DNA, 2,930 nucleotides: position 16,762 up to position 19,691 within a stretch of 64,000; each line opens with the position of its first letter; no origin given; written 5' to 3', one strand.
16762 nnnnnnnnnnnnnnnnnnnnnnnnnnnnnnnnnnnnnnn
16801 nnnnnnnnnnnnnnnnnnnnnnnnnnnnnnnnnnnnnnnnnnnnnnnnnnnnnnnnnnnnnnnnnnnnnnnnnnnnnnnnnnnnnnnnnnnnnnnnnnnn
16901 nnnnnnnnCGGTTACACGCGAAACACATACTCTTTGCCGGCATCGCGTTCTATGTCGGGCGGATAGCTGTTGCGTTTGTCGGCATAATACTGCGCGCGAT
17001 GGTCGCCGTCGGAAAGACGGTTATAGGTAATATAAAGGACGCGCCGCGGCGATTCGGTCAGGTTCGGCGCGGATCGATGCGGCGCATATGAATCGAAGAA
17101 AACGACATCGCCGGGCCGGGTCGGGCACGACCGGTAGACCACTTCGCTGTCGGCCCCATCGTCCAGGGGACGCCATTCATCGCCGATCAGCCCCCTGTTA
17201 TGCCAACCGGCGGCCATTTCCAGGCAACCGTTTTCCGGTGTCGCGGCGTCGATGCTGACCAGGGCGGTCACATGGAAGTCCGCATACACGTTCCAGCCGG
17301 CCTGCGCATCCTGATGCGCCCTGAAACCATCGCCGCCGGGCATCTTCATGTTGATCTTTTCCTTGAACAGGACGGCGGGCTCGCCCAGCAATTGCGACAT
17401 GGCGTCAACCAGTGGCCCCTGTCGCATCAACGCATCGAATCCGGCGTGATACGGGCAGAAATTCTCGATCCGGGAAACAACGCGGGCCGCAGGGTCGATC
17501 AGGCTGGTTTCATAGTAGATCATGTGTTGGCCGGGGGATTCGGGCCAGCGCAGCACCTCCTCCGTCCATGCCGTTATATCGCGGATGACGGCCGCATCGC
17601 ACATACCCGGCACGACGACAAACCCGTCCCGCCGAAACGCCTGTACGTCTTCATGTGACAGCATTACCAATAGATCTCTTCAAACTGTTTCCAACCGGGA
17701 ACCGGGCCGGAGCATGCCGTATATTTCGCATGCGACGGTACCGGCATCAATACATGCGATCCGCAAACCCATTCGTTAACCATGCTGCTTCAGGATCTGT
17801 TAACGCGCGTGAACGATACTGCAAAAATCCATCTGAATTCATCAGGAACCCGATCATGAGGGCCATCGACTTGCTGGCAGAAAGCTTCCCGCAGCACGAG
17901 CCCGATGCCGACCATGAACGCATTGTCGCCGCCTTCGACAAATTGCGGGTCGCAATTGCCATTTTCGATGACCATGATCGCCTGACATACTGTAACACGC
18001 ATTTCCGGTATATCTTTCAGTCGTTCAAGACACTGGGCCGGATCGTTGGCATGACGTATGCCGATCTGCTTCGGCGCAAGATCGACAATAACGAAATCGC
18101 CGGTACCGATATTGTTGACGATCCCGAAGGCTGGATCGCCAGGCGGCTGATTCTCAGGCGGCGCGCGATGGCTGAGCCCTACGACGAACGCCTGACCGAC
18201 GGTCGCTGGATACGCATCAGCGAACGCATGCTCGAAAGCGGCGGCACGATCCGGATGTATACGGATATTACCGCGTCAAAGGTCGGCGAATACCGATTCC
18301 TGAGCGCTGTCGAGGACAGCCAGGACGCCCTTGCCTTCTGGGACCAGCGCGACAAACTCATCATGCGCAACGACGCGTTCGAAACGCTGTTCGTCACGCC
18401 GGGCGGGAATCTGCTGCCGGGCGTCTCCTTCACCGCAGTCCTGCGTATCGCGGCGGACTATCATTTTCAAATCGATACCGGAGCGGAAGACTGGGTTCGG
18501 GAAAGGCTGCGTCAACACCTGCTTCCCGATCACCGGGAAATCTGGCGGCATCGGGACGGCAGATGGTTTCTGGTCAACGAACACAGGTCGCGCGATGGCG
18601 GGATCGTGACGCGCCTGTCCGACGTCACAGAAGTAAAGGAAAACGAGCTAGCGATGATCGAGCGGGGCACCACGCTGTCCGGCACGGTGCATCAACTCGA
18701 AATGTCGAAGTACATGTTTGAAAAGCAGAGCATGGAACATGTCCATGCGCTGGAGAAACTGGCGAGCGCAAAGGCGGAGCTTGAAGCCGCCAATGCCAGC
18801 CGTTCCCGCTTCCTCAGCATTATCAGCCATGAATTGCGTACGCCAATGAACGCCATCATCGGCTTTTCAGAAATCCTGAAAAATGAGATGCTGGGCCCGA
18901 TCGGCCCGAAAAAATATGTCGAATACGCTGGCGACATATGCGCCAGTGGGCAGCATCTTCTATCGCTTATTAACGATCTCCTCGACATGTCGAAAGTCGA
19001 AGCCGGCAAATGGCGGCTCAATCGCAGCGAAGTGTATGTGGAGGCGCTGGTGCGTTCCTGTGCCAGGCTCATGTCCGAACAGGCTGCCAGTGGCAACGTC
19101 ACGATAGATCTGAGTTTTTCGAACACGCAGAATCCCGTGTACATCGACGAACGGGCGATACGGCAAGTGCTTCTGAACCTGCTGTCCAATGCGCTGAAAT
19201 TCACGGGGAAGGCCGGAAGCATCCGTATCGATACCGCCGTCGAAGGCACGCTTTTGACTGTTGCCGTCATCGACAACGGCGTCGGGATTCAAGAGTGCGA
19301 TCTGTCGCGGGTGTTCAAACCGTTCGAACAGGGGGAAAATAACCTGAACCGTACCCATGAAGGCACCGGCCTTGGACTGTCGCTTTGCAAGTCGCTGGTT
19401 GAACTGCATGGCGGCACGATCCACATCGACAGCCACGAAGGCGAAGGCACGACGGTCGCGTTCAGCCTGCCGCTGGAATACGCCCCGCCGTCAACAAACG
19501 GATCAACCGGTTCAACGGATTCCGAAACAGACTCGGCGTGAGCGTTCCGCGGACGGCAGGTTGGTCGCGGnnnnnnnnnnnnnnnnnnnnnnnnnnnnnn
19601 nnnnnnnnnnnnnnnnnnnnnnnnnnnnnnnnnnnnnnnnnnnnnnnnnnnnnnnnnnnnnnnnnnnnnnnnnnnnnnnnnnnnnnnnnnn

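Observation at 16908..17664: A PhyH-type Fe(II)/2OG dioxygenase heads the hpnB-hpnG operon and is a candidate unassigned hopanoid tailoring oxygenase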

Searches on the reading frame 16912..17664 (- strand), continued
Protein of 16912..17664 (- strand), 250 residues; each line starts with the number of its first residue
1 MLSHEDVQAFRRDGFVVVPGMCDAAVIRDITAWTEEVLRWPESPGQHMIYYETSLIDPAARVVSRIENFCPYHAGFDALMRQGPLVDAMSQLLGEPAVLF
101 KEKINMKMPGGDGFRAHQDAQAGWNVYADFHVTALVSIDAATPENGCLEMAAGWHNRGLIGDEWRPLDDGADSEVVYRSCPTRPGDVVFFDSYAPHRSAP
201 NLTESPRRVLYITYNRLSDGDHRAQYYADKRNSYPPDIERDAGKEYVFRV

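Call 63: get_annotated_region(hit=H1, flank=7000)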
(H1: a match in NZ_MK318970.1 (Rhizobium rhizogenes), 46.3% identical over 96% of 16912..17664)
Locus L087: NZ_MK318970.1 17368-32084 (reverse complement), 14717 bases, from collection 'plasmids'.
description: Rhizobium rhizogenes strain C5.7 plasmid pC5.7d, complete sequence
organism: Rhizobium rhizogenes (NCBI taxid 359)
taxonomy: Bacteria; Pseudomonadota; Alphaproteobacteria; Hyphomicrobiales; Rhizobiaceae; Rhizobium; Rhizobium rhizogenes
host: -; source: -; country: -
typing (MOB-suite, as given by PLSDB): non-mobilizable; mating-pair formation MPF_T
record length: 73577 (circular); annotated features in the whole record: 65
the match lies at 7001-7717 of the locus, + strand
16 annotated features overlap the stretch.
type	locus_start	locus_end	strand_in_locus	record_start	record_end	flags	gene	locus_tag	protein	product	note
CDS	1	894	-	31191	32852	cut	-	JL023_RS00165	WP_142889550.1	M28 family peptidase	-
CDS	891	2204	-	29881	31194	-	-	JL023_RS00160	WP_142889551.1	aspartate aminotransferase family protein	-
CDS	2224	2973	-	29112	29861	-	-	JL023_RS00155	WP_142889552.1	NAD(P)H-dependent oxidoreductase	-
CDS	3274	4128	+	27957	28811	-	-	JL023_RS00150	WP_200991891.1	VOC family protein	-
CDS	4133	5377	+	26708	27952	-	-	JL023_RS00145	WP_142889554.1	hypothetical protein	-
CDS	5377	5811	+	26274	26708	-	-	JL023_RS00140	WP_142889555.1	VOC family protein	-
CDS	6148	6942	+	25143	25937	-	-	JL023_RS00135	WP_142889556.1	phosphocholine cytidylyltransferase family protein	-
CDS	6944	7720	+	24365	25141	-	-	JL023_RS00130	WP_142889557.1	phytanoyl-CoA dioxygenase family protein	-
CDS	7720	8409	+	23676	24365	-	-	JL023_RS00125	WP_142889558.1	LicD family protein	-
CDS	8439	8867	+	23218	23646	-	-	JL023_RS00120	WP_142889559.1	gamma-glutamylcyclotransferase family protein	-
CDS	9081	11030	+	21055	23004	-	-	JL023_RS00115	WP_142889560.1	TetM/TetW/TetO/TetS family tetracycline resistance ribosomal protection protein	-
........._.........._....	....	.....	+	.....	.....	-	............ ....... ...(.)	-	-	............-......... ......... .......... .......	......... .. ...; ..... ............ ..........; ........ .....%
CDS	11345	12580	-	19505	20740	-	-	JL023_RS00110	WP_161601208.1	MFS transporter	GO:0055085 - transmembrane transport [Evidence IEA]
CDS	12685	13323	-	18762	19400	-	-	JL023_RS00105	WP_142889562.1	class I SAM-dependent methyltransferase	-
CDS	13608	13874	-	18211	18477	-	-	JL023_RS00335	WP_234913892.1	hypothetical protein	-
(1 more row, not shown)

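Call 65: search_protein_families(library=pfam, proteins=[L086:8980-10719:+, L086:5585-6454:+, L087:4133-5377:+, L087:6148-6942:+, L087:7720-8409:+], max_evalue=0.0001)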
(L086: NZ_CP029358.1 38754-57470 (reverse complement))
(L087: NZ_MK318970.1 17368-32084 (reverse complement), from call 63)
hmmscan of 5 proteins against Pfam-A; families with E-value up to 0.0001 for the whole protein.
L086:8980-10719:+ (579 aa): 2 families
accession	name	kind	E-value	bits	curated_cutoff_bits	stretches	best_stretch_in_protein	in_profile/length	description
PF05721.19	PhyH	-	1.2e-21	78.5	22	1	8-233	1-212/213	Phytanoyl-CoA dioxygenase (PhyH)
PF00266.25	Aminotran_5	-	6.2e-16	58.8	21.5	1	329-547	43-267/371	Aminotransferase class-V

L086:5585-6454:+ (289 aa): 1 family
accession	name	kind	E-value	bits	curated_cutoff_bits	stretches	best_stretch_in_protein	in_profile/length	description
PF13714.12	PEP_mutase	-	7e-61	206.3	31.5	1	15-251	9-239/240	Phosphoenolpyruvate phosphomutase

L087:4133-5377:+ (414 aa): 0 families

L087:6148-6942:+ (264 aa): 3 families
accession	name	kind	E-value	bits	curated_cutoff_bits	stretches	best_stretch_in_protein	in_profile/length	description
PF12804.13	NTP_transf_3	-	5.2e-16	59.7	27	1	10-145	1-131/160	MobA-like NTP transferase domain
PF00483.29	NTP_transferase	-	2.8e-06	27.5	21.2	1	10-132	2-129/245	Nucleotidyl transferase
PF01128.25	IspD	-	5.7e-06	26.7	27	1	10-134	3-125/221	2-C-methyl-D-erythritol 4-phosphate cytidylyltransferase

L087:7720-8409:+ (229 aa): 1 family
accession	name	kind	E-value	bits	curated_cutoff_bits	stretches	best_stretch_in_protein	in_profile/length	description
PF04991.19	LicD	-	2.1e-14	54.6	22.6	1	39-80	2-43/227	LicD family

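Call 73: search_protein_families(library=ncbifam, alignment_id=A1, max_evalue=0.00001)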
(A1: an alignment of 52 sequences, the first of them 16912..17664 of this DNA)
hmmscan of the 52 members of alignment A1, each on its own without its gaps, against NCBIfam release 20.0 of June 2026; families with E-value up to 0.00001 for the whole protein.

A. member 1, window:16912-17664:- (250 aa): 2 families
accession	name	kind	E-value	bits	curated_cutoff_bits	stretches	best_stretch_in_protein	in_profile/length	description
NF052437.1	MPhHdxlPhnYGIM8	equivalog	1.8e-61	207.9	500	1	3-241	6-239/260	methylphosphonate hydroxylase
TIGR02408.1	ectoine_ThpD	equivalog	6.5e-10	38.8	336.5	0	2-156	17-170/277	ectoine hydroxylase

B. families by the number of members that match (of 52 scanned): 3 families
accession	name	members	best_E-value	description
NF052437.1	MPhHdxlPhnYGIM8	52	5.4e-64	methylphosphonate hydroxylase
TIGR02408.1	ectoine_ThpD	48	2.4e-12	ectoine hydroxylase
TIGR01762.1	chlorin-enz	7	3.1e-08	chlorinating enzyme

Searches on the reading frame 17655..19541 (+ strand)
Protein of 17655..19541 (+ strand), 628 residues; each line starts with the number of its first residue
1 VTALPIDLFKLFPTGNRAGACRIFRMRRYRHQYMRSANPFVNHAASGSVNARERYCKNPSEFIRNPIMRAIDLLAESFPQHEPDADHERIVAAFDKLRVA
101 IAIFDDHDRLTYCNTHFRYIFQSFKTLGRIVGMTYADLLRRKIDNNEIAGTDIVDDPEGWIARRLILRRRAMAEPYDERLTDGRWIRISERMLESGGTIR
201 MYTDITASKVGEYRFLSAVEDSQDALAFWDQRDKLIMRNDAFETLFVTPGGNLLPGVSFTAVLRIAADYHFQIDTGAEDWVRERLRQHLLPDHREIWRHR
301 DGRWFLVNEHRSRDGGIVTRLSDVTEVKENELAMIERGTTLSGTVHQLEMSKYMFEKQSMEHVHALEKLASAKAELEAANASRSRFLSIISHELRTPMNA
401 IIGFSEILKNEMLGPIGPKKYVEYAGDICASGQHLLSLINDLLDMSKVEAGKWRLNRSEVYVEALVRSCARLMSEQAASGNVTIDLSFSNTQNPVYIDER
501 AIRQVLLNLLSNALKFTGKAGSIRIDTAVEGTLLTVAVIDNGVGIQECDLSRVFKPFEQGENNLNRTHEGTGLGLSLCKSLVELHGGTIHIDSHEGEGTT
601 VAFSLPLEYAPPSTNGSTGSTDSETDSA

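Call 5: search_protein_families(library=pfam, proteins=[window:17655-19541:+])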
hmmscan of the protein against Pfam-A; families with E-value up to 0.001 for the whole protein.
window:17655-19541:+ (628 aa): 5 families
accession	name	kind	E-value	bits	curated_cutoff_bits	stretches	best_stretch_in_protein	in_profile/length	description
PF12860.13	PAS_7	-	1.3e-30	106.4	27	2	95-209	2-111/115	PAS fold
PF02518.31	HATPase_c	-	2.2e-30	105.8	26.4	1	498-608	2-110/111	Histidine kinase-, DNA gyrase B-, and HSP90-like ATPase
PF00512.31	HisKA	-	9.3e-19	67.7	26.9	1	382-451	1-66/66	His Kinase A (phospho-acceptor) domain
PF13188.13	PAS_8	-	1.1e-06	28.7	21.8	0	88-132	1-44/65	PAS domain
PF08448.16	PAS_4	-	2e-05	25.2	23.1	0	94-140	1-45/110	PAS fold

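Call 6: search_protein_families(library=ncbifam, proteins=[window:17655-19541:+])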
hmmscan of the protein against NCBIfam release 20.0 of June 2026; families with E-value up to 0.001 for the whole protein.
window:17655-19541:+ (628 aa): 84 families (the best 25 are shown)
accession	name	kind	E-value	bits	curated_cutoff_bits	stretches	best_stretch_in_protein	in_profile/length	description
NF050805.1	CellDivHKDivJCaul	equivalog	9.9e-65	218.8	1000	1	364-612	279-525/531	cell cycle sensor histidine kinase DivJ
TIGR02956.1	TMAO_torS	equivalog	1.2e-63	215.6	676.5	1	370-616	451-691/967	TMAO reductase system sensor histidine kinase/response regulator TorS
NF038297.2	hybrid_HK_HrmK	equivalog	3.8e-57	194.3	725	1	358-613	210-463/607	hybrid histidine kinase/response regulator HrmK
NF041947.1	LuxQ_Vibrio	equivalog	9.8e-57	192.4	1200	1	363-614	452-703/843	quorum-sensing autoinducer 2 sensor kinase/phosphatase LuxQ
NF041593.1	histid_kinase_PdhS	equivalog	4.5e-54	183.8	2000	1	366-606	785-1034/1041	cell-division control histidine kinase PdhS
NF046044.1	PnpS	equivalog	1.7e-53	182.1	400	1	374-606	161-390/390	two-component system histidine kinase PnpS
NF047874.1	MASE3_PAS_HK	subfamily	5.2e-53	180.8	560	1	364-610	379-628/655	MASE3 domain-containing sensor histidine kinase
NF011874.0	PRK15347.1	equivalog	9.7e-50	169.5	852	1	367-613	382-621/921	two component system sensor kinase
NF041831.1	NO_HK_NahK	exception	5.5e-49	166.9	1500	3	359-615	470-719/854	hybrid sensor histidine kinase/response regulator NahK/ErcS'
TIGR02966.1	phoR_proteo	equivalog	9.4e-47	159.6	334.2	1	375-604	106-332/333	phosphate regulon sensor histidine kinase PhoR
NF033092.0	HK_WalK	equivalog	6.2e-46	157.2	725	1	375-607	364-594/594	cell wall metabolism sensor histidine kinase WalK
NF008318.0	PRK11107.1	equivalog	6.6e-46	156.8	890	1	369-611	279-522/920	two-component sensor histidine kinase BarA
NF008302.0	PRK11091.1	equivalog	1.1e-41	142.8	838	1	373-609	273-507/779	aerobic respiration two-component sensor histidine kinase ArcB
NF008543.0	PRK11466.1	equivalog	2.9e-41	141.2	982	1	346-614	403-669/914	TMAO reductase system sensor histidine kinase/response regulator TorS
NF008099.0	PRK10841.1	equivalog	9.9e-41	139.4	920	1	366-608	456-691/949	two-component system sensor histidine kinase RcsC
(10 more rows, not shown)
